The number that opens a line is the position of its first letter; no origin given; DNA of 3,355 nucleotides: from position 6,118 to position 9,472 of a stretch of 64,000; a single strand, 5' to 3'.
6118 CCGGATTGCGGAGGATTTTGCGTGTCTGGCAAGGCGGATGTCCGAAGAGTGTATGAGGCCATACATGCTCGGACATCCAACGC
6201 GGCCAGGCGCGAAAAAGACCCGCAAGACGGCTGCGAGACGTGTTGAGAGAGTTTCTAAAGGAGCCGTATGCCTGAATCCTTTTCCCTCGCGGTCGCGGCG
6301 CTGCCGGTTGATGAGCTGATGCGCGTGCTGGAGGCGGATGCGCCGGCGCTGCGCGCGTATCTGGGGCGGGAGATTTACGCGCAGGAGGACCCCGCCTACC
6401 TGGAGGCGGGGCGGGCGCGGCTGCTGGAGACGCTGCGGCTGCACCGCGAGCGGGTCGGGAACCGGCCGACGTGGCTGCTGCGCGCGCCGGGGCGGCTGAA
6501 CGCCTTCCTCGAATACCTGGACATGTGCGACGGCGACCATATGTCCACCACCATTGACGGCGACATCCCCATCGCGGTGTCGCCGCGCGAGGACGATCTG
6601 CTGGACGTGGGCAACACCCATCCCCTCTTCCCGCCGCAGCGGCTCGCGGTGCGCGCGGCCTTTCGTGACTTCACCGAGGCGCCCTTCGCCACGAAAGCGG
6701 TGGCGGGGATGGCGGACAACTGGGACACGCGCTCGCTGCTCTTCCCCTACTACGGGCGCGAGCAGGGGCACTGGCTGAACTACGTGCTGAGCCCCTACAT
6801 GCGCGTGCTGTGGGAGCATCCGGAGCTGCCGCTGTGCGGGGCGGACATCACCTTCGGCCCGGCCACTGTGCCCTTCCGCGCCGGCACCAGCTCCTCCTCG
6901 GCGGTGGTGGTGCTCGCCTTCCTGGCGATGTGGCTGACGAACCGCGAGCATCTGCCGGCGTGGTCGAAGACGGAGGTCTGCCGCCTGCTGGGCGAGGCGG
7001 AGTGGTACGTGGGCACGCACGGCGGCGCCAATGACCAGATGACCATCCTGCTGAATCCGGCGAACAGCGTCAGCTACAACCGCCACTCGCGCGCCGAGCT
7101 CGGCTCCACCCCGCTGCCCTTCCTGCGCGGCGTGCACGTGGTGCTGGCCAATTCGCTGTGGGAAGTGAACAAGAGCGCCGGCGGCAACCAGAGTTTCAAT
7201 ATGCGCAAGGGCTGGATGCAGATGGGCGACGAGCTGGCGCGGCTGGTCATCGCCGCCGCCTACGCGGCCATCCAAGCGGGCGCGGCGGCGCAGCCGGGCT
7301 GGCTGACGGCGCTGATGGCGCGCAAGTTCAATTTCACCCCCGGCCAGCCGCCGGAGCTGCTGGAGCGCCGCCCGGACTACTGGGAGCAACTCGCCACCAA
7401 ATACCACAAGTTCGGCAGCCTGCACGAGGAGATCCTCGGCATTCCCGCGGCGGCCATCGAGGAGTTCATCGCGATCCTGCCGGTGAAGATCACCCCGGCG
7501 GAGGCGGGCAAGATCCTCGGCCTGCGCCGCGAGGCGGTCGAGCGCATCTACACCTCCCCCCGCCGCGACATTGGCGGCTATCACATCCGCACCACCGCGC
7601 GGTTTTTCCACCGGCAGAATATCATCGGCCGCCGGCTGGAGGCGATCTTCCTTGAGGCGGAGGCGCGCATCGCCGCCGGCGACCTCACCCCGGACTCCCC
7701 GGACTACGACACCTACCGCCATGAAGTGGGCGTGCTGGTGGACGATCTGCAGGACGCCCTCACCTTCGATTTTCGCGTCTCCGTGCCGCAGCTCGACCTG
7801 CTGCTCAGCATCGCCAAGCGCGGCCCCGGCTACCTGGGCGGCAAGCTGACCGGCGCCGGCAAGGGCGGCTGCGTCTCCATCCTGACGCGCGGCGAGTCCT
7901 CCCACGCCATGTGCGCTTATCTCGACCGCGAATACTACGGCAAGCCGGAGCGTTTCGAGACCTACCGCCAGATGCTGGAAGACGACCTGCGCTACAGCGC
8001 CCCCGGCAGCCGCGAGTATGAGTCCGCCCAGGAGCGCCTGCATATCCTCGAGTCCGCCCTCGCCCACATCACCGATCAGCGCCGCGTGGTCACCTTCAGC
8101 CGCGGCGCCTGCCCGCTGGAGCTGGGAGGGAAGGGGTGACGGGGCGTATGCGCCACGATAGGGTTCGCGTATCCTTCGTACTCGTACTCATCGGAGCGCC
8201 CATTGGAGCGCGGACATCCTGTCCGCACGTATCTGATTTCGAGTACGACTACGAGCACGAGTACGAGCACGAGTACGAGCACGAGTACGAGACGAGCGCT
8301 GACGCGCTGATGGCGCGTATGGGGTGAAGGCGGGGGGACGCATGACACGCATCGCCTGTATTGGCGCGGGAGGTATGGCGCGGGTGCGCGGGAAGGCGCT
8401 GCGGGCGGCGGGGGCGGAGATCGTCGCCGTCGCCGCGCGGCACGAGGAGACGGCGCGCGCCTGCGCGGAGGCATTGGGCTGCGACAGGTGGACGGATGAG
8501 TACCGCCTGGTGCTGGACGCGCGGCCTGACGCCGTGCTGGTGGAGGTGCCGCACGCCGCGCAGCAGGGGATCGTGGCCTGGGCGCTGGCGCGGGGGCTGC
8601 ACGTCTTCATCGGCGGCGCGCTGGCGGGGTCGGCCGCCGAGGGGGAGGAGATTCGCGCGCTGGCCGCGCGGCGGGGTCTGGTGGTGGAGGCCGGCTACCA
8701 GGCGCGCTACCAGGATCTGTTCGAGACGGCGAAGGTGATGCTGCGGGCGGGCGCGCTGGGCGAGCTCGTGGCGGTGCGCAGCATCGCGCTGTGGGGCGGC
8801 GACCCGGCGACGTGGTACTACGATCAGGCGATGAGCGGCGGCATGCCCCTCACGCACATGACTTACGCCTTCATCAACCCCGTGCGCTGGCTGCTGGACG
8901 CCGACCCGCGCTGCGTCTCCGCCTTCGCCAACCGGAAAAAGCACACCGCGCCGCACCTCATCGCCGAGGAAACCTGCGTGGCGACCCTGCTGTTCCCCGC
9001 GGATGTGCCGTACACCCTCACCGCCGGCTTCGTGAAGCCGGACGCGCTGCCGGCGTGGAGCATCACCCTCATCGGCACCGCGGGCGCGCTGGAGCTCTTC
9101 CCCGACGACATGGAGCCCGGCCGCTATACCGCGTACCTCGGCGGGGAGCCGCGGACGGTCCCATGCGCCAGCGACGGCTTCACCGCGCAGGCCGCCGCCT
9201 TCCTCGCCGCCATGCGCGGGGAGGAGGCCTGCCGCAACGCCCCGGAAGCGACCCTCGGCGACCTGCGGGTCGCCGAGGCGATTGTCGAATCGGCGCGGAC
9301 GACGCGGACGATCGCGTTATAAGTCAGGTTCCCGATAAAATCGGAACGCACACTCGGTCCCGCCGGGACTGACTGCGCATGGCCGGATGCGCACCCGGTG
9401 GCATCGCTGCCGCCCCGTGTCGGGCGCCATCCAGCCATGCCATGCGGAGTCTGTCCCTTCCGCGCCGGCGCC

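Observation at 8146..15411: Two inverted copies of a ~150-bp repeat element bracket a 7-kb segment that splits the T2SS/T4P operon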

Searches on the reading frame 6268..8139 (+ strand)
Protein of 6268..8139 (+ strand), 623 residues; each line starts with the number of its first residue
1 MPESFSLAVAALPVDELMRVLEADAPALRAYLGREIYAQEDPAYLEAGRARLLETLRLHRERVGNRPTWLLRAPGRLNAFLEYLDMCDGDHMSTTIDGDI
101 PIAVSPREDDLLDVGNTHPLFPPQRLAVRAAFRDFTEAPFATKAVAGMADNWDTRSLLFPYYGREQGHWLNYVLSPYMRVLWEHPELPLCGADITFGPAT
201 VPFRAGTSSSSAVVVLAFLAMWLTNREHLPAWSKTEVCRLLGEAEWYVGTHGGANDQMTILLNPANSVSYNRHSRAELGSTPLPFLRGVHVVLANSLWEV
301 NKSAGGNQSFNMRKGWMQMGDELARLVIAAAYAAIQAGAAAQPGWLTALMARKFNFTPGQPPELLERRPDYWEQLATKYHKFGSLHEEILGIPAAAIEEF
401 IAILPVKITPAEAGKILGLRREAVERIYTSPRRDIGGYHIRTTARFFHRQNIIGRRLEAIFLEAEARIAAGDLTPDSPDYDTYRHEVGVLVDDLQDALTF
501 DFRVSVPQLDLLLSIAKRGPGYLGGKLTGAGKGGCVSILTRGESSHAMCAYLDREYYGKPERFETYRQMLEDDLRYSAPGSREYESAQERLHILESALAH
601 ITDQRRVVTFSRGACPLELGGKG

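Call 13: find_encoding_contigs(protein=window:6268-8139:+, flank=10000, max_places=6)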
Protein window:6268-8139:+ (623 aa): 4 contigs read that carry it; 4 places shown.
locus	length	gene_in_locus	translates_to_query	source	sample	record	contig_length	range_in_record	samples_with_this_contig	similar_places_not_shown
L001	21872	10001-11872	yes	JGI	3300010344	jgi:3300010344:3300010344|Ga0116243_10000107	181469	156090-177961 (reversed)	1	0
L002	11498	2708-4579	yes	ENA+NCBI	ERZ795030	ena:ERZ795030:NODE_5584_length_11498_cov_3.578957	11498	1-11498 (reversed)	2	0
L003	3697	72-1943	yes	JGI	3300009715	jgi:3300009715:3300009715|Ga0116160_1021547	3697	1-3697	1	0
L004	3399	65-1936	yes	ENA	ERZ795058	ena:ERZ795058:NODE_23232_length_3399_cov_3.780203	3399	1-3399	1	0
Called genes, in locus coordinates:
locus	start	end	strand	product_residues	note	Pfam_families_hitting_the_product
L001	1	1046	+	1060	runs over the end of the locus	PF06452:CBM9_1, PF00756:Esterase (faint), PF01738:DLH (weak), PF00326:Peptidase_S9 (faint), PF00561:Abhydrolase_1 (faint)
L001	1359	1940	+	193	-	-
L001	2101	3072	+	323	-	PF04389:Peptidase_M28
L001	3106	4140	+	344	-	PF05496:RuvB_N, PF00004:AAA, PF07728:AAA_5 (weak), PF17864:AAA_lid_4, PF05491:WHD_RuvB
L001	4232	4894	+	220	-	-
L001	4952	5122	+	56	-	-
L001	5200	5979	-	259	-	PF00106:adh_short, PF08659:KR, PF13561:adh_short_C2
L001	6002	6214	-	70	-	PF15919:HicB_lk_antitox, PF21748:UPF0150 (weak)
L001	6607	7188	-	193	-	PF13302:Acetyltransf_3, PF00583:Acetyltransf_1, PF13673:Acetyltransf_10, PF13508:Acetyltransf_7, PF08445:FR47 (weak)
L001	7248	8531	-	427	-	-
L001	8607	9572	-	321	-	PF13240:Zn_Ribbon_1 (weak), PF03781:FGE-sulfatase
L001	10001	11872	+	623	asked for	PF10509:GalKase_gal_bdg (faint), PF08544:GHMP_kinases_C (faint)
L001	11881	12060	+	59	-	-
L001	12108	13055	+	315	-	PF01408:GFO_IDH_MocA, PF22725:GFO_IDH_MocA_C3, PF02894:GFO_IDH_MocA_C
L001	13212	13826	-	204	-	-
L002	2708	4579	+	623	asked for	PF10509:GalKase_gal_bdg (faint), PF08544:GHMP_kinases_C (faint)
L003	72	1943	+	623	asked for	PF10509:GalKase_gal_bdg (faint), PF08544:GHMP_kinases_C (faint)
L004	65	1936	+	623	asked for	PF10509:GalKase_gal_bdg (faint), PF08544:GHMP_kinases_C (faint)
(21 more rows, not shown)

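Call 14: search_protein_families(library=pfam, proteins=[window:6268-8139:+])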
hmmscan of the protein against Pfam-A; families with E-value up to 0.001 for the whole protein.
window:6268-8139:+ (623 aa): 3 families
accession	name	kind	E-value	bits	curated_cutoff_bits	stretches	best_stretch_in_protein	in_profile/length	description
PF08544.19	GHMP_kinases_C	-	2e-05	25.4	21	1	498-552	25-79/85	GHMP kinases C terminal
PF10509.15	GalKase_gal_bdg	-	4.7e-05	23.3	23.1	1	58-106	2-49/49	Galactokinase galactose-binding signature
PF00288.32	GHMP_kinases_N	-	0.0005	20.7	22.3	0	188-262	15-85/87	GHMP kinases N terminal domain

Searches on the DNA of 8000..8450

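Call 69: search_rna_families(source=window, start=8000, end=8450, threshold=evalue, max_evalue=1)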
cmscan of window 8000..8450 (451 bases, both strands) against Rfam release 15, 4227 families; matches with E-value up to 1: 2.
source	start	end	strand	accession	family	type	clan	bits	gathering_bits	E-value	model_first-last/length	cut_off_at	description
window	8051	8100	-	RF01305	sR51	Gene; snRNA; snoRNA; CD-box;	-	17.2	38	0.54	1-56/56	no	Small nucleolar RNA sR51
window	8046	8106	-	RF01276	sR53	Gene; snRNA; snoRNA; CD-box;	-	15.9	49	0.25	1-60/60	no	Small nucleolar RNA sR53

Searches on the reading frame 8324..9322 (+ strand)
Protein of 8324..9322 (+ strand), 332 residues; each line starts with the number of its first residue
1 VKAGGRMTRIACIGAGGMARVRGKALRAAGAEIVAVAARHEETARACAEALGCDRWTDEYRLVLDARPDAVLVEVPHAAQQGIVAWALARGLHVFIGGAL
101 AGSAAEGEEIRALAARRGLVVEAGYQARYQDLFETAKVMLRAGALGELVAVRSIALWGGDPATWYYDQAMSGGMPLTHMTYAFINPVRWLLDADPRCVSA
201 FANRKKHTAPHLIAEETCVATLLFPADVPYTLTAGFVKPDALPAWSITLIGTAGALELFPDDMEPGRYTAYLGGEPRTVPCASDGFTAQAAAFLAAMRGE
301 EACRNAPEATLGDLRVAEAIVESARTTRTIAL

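Call 14: search_protein_families(library=pfam, proteins=[window:8324-9322:+])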
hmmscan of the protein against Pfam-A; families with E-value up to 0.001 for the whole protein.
window:8324-9322:+ (332 aa): 5 families
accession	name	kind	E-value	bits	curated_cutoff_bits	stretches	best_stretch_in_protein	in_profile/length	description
PF01408.29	GFO_IDH_MocA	-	3.2e-15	57.3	24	1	9-125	2-120/120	Oxidoreductase family, NAD-binding Rossmann fold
PF22725.1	GFO_IDH_MocA_C3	-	7.6e-15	55.4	27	1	133-257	1-124/124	GFO/IDH/MocA C-terminal domain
PF02894.22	GFO_IDH_MocA_C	-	1.1e-13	51.9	22.9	1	138-332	2-218/218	Oxidoreductase family, C-terminal alpha/beta domain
PF03447.22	NAD_binding_3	-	9.7e-06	26.7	24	1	13-118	5-110/116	Homoserine dehydrogenase, NAD binding domain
PF03807.23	F420_oxidored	-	0.00016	22.6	21.6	1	9-78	1-70/94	NADP oxidoreductase coenzyme F420-dependent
